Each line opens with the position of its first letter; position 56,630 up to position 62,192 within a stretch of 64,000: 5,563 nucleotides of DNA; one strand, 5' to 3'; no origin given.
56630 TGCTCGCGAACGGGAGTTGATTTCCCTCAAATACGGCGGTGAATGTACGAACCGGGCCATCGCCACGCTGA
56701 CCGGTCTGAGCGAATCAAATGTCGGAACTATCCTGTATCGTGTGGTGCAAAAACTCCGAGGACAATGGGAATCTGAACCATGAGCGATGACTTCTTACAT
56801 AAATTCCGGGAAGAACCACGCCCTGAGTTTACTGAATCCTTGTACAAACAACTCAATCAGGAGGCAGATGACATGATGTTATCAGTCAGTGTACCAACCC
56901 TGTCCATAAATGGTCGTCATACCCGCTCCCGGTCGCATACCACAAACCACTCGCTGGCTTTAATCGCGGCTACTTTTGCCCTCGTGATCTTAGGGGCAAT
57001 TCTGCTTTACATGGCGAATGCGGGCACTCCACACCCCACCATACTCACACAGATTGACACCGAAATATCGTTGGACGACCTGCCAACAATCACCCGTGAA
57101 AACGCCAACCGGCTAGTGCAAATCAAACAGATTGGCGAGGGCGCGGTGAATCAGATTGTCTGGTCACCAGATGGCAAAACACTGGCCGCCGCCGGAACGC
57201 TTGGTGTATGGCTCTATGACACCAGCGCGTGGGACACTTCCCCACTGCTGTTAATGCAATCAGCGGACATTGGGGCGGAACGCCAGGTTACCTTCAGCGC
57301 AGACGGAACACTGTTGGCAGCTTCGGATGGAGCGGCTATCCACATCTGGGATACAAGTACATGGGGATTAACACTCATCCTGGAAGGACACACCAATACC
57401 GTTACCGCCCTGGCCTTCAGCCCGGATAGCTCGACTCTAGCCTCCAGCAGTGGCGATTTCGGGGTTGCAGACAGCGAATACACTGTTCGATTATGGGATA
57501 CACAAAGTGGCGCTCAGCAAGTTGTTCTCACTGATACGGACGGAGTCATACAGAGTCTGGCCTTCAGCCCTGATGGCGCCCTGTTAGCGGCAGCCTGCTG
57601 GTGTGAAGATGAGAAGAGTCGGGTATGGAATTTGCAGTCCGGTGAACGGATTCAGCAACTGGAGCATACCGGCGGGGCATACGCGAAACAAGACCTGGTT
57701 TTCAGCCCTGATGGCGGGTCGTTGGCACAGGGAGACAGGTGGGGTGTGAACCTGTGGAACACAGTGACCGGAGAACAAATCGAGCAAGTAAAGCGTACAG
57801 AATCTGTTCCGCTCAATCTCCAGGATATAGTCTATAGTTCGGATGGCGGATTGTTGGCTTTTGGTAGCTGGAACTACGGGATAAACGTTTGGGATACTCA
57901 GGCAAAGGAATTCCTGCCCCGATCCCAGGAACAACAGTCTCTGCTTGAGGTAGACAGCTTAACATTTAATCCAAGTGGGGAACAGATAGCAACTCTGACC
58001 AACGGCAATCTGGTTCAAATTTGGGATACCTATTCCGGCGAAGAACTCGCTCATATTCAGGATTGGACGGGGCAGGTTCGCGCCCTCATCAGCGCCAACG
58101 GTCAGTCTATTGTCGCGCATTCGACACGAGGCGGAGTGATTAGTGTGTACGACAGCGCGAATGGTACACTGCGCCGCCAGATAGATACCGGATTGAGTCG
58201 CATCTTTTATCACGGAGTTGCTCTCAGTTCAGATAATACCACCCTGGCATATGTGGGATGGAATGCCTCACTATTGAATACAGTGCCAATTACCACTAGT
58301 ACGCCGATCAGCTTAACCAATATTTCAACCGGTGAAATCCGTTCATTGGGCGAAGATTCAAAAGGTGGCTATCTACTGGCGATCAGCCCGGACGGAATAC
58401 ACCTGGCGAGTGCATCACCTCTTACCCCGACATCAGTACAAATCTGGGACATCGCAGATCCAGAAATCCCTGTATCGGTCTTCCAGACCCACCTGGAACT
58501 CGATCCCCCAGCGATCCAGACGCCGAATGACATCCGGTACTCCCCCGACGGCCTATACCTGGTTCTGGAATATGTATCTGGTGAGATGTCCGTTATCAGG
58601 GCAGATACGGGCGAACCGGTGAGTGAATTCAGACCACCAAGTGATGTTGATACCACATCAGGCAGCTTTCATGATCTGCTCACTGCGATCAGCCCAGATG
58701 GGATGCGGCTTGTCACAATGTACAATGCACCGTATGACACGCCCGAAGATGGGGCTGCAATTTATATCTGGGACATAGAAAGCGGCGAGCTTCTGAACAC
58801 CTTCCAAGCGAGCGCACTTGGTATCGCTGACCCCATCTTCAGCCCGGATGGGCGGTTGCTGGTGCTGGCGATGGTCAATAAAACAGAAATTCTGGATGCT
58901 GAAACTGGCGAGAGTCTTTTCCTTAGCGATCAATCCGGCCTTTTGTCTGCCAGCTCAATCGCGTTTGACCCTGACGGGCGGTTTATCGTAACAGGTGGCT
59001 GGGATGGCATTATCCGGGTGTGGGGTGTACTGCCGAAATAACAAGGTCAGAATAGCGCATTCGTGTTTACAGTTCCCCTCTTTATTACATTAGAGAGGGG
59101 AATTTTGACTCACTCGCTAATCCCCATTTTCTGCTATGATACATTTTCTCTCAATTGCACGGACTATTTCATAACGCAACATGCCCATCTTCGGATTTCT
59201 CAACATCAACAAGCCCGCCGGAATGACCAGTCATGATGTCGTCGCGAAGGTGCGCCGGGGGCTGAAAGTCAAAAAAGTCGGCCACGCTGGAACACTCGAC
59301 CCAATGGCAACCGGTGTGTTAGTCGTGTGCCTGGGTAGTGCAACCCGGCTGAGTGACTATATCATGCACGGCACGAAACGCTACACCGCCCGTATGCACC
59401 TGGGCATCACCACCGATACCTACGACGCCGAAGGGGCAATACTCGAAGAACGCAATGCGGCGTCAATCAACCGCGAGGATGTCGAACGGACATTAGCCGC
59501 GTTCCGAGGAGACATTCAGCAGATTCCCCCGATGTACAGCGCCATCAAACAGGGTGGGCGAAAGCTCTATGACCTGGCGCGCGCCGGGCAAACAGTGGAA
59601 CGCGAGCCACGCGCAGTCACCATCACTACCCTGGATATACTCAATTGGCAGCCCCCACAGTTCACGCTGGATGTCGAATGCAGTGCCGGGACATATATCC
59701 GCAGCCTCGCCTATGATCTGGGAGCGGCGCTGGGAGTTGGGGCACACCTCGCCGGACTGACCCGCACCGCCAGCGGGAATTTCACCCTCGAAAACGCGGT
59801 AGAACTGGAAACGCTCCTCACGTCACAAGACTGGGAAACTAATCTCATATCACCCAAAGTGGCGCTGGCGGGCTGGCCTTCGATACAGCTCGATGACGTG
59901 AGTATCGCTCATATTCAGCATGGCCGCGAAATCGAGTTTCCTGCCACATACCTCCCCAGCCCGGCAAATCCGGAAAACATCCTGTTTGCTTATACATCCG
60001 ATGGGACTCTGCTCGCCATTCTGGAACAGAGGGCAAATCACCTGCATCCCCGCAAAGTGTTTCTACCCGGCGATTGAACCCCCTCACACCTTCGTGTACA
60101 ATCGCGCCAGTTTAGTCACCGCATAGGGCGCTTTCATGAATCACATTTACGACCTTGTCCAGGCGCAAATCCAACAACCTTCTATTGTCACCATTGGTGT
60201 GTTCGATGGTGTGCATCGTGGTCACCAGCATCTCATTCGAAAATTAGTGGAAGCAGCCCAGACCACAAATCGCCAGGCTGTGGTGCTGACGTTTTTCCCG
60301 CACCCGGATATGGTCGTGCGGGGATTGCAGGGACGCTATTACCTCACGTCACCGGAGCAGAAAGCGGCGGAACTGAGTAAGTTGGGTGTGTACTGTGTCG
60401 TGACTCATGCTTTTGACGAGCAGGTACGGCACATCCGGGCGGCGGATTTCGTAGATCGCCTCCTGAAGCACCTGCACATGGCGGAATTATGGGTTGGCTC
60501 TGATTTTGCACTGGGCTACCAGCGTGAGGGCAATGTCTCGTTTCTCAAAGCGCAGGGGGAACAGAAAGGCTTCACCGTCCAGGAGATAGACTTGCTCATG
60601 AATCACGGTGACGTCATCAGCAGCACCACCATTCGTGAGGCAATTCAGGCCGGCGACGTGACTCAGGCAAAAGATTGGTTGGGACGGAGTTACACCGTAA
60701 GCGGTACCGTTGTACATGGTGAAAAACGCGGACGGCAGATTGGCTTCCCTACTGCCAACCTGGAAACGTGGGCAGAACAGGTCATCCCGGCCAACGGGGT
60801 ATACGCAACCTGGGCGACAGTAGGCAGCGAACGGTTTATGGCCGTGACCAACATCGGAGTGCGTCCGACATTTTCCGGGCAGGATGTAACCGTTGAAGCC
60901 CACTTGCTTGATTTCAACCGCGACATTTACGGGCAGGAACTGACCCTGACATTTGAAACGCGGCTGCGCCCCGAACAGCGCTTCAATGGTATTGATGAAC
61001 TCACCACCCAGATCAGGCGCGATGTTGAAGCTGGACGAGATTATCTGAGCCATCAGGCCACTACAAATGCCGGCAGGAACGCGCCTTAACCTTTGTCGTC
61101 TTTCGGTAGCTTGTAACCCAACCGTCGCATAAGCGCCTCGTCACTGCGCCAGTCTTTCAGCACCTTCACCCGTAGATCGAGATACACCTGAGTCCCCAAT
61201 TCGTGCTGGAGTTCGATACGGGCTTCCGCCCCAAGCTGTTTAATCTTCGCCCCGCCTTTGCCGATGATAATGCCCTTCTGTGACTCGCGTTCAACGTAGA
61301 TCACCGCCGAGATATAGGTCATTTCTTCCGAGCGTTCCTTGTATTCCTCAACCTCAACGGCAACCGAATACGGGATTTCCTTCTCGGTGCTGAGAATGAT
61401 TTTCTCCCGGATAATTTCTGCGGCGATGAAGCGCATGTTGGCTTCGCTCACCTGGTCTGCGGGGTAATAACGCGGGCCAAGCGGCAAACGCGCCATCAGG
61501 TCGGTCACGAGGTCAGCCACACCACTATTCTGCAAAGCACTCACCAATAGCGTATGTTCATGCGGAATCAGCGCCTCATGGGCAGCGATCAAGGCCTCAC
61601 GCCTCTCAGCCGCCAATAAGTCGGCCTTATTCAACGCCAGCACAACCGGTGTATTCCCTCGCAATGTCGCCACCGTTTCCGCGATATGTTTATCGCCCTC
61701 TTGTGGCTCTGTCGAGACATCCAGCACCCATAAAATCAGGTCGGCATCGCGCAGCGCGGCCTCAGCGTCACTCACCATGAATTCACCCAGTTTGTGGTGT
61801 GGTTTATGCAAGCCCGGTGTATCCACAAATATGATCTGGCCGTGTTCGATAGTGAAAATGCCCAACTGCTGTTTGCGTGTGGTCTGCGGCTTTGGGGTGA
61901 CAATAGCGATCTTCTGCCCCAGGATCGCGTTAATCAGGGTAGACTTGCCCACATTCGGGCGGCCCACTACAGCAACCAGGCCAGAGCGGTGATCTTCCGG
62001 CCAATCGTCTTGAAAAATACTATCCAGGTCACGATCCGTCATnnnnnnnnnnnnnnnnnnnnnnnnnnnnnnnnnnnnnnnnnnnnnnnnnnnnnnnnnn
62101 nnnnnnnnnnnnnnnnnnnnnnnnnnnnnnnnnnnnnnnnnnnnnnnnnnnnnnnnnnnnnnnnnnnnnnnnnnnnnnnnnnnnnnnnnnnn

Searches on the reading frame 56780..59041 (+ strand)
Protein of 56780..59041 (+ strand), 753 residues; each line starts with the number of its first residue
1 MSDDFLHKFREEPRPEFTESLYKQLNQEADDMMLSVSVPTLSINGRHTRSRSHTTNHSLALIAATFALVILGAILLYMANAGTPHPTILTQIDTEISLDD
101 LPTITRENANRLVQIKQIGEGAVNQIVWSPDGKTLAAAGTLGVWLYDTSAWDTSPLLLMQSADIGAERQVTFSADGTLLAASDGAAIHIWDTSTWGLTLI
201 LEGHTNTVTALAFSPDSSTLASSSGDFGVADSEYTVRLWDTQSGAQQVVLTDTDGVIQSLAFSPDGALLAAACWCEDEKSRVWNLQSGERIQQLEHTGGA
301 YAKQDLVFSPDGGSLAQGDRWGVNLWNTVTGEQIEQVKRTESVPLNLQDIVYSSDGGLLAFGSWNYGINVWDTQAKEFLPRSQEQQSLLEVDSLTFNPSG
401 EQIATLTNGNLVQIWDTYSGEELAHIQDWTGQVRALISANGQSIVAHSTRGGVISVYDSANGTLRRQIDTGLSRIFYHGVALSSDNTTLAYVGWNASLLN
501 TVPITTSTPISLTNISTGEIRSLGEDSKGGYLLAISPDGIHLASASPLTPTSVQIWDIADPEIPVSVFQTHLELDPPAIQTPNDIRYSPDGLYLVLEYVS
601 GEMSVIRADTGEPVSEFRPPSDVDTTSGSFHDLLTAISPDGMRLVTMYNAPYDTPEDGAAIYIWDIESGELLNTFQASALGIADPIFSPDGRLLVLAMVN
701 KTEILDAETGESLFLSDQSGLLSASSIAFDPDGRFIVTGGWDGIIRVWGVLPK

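Call 74: search_protein_families(library=pfam, proteins=[window:56780-59041:+], max_evalue=0.001)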
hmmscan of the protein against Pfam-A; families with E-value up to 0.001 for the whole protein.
window:56780-59041:+ (753 aa): 33 families (the best 25 are shown)
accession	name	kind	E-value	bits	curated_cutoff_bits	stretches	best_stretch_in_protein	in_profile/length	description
PF25174.1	Beta-prop_THOC3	-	2.6e-59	200.9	305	3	120-316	88-270/272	THOC3 beta-propeller domain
PF24814.1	WD40_Prp19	-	2.9e-46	158.2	320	4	227-361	150-277/281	Prp19 WD40 domain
PF25173.1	Beta-prop_WDR3_1st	-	1e-38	133.3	154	3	323-489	11-170/184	WDR3 first beta-propeller domain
PF24817.1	WD40_WDHD1_1st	-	2.4e-38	132.4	109.9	4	230-406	104-283/291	WDHD1 first WD40 domain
PF23414.1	Beta-prop_EML_2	-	8.1e-36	124.2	90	4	233-382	19-162/266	Echinoderm microtubule-associated protein second beta-propeller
PF00400.38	WD40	-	3e-34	116.4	27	2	725-748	15-38/39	WD domain, G-beta repeat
PF24807.1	WD40_CDC20-Fz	-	1.1e-31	110.6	200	2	108-295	40-219/292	CDC20/Fizzy WD40 domain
PF25175.1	Beta-prop_WDR5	-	8.3e-30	104.5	250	3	122-294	12-174/296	WDR5 beta-propeller domain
PF12894.13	ANAPC4_WD40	-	2.6e-25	88.9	22.9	0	369-433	20-83/91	Anaphase-promoting complex subunit 4 WD40 domain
PF25168.1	Beta-prop_WDR36-Utp21_2nd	-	1.2e-21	77.8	84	2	168-272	202-299/335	WDR36/Utp21 second beta-propeller domain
PF23393.2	Beta-prop_WDR90_POC16_2nd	-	2.6e-21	76.5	60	0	360-495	10-148/291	WDR90/POC16, second beta-propeller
PF25391.1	WD40_Gbeta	-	6.6e-19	68.5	150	2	232-377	162-303/340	G protein beta WD-40 repeat protein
PF25460.1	Beta-prop_Aladin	-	1.4e-18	67.6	171.1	1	98-221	88-210/340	Aladin seven-bladed propeller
PF24105.1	Beta-prop_CAF1B_HIR1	-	1.6e-18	67.3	80.5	1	192-295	117-211/383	CAF1B/HIR1 beta-propeller domain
PF24796.1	WDR55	-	5.6e-18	65.4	200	2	122-287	9-168/296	WDR55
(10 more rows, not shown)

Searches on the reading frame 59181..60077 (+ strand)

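Call 94: search_protein_families(library=pfam, proteins=[window:59181-60077:+], max_evalue=0.00001)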
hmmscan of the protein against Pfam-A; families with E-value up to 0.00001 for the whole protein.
window:59181-60077:+ (298 aa): 2 families
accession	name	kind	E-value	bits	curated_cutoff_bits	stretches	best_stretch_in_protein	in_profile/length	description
PF01509.24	TruB_N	-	6.8e-61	205.4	27.3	1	25-173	1-149/149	TruB family pseudouridylate synthase (N terminal domain)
PF16198.10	TruB_C_2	-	5.4e-11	42.9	29.3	1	174-219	1-47/66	tRNA pseudouridylate synthase B C-terminal domain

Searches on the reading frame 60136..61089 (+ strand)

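Call 94: search_protein_families(library=pfam, proteins=[window:60136-61089:+], max_evalue=0.00001)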
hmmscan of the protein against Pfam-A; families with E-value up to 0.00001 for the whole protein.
window:60136-61089:+ (317 aa): 2 families
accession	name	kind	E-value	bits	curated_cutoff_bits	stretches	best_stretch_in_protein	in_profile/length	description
PF01687.23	Flavokinase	-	1.6e-47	161.3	19.6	1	182-304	1-124/124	Riboflavin kinase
PF06574.18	FAD_syn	-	7.1e-44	149.8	27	1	11-164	3-157/158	FAD synthetase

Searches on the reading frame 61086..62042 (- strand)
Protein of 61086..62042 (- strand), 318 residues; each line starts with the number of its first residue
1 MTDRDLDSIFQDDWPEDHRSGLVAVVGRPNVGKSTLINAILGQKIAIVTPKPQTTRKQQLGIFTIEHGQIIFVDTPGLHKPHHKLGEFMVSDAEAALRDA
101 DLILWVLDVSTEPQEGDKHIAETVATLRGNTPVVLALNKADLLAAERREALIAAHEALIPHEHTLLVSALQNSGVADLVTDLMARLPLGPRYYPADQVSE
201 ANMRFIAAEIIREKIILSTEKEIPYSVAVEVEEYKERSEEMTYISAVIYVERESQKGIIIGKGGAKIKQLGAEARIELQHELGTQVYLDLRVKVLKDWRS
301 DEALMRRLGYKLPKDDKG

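Call 94: search_protein_families(library=pfam, proteins=[window:61086-62042:-], max_evalue=0.00001)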
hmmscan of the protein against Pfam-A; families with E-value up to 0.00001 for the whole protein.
window:61086-62042:- (318 aa): 7 families
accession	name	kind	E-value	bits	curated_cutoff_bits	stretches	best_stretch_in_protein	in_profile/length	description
PF01926.29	MMR_HSR1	-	3.3e-29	101.7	21.9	1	23-139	2-113/113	50S ribosome-binding GTPase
PF07650.23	KH_2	-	2.9e-19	69.1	22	1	222-299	1-78/78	KH domain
PF02421.24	FeoB_N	-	6.1e-13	49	27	1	23-178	3-152/156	Ferrous iron transport protein B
PF00350.29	Dynamin_N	-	2.5e-11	44.3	27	0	23-56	1-34/168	Dynamin family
PF00009.33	GTP_EFTU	-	5.5e-10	39.6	26.5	1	23-186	6-186/188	Elongation factor Tu GTP binding domain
PF03193.22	RsgA_GTPase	-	1.4e-07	32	30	0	21-81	107-171/174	RsgA GTPase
PF04548.22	AIG1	-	1.2e-06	28.4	27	1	24-130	4-113/212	AIG1 family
